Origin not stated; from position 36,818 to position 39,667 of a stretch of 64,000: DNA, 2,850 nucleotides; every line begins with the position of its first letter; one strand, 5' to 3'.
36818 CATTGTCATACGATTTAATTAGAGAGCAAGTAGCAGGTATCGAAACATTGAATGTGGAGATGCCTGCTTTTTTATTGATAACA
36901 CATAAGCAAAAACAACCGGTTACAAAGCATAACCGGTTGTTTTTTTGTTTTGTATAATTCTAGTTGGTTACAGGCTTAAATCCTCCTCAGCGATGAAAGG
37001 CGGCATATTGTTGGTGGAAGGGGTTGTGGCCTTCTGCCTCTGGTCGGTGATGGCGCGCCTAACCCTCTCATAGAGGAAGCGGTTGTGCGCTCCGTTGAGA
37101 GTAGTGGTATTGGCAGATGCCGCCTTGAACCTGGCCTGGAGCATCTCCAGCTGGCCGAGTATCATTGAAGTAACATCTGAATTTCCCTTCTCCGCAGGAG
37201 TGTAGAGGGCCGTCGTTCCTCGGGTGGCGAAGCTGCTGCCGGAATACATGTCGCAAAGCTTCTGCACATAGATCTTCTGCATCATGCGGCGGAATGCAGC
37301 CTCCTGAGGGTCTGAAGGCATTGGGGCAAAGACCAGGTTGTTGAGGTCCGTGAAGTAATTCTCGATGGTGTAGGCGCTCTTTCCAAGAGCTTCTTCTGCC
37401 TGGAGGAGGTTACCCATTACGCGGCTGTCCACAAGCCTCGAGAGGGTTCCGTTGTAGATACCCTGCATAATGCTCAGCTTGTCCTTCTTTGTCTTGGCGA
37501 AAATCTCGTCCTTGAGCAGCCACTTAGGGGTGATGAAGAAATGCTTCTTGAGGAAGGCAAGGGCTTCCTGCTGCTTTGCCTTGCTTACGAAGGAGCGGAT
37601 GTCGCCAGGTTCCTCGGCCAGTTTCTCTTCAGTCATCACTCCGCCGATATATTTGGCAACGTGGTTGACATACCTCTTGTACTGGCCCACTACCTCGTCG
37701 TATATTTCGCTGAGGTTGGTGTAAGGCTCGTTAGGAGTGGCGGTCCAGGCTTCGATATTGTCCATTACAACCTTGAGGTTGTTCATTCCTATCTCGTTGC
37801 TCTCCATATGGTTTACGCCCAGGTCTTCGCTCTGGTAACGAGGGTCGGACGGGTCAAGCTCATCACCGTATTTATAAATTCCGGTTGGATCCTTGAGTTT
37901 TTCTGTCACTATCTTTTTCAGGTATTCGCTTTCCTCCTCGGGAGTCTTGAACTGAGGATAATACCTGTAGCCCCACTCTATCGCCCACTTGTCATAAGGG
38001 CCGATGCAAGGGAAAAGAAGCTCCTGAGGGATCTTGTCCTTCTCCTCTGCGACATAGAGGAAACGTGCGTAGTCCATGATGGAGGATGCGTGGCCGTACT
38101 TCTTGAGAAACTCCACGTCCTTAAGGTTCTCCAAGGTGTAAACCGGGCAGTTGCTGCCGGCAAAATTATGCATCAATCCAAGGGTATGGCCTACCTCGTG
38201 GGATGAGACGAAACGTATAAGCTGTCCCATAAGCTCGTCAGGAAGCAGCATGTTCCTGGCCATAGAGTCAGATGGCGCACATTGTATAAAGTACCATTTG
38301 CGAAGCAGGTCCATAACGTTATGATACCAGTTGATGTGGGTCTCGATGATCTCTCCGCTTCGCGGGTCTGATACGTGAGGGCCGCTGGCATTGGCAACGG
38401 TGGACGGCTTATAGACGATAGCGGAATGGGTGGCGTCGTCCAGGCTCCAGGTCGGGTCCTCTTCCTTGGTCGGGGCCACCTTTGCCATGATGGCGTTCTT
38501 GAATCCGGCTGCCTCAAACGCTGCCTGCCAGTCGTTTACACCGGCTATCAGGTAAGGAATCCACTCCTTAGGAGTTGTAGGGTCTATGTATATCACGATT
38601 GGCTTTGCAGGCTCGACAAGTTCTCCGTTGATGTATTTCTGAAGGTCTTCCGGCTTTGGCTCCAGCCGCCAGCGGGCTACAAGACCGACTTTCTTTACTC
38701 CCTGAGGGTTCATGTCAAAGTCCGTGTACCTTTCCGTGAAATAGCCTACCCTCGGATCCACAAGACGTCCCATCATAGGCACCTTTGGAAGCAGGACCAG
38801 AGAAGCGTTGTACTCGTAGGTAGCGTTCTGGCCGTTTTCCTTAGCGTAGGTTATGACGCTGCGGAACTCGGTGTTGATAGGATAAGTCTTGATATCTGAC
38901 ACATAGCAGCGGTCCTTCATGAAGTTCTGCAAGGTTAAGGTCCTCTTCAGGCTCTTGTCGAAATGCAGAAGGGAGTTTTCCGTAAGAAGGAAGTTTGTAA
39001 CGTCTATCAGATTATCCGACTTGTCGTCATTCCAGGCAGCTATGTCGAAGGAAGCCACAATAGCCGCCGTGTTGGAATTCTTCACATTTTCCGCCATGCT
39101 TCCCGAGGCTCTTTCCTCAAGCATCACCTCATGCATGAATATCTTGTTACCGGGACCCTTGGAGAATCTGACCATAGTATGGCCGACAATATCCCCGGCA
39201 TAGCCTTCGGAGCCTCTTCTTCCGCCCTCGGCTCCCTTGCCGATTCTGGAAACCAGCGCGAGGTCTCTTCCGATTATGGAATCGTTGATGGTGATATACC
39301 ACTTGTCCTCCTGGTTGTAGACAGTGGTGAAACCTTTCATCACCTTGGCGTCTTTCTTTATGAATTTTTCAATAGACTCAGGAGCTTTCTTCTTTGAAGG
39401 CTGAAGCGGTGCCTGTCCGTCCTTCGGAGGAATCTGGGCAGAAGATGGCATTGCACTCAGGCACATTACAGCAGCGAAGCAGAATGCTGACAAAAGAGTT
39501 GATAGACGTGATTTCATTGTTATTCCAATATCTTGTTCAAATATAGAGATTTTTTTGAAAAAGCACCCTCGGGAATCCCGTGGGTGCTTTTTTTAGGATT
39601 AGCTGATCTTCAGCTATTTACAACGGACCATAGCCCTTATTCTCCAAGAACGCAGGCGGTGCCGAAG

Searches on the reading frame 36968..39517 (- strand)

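Call 66: search_protein_families(library=pfam, proteins=[window:36968-39517:-], max_evalue=0.00001)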
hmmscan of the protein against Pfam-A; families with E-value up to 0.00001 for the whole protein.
window:36968-39517:- (849 aa): 3 families
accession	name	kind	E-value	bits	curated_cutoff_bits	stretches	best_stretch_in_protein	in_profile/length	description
PF16313.11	DUF4953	-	4.4e-106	355.1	24.2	1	424-733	3-313/316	Met-zincin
PF17148.9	DUF5117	-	1.7e-55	188.2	27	1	108-288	1-189/189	Domain of unknown function (DUF5117)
PF17162.9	DUF5118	-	5.7e-13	48.8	27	1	48-94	3-49/50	Domain of unknown function (DUF5118)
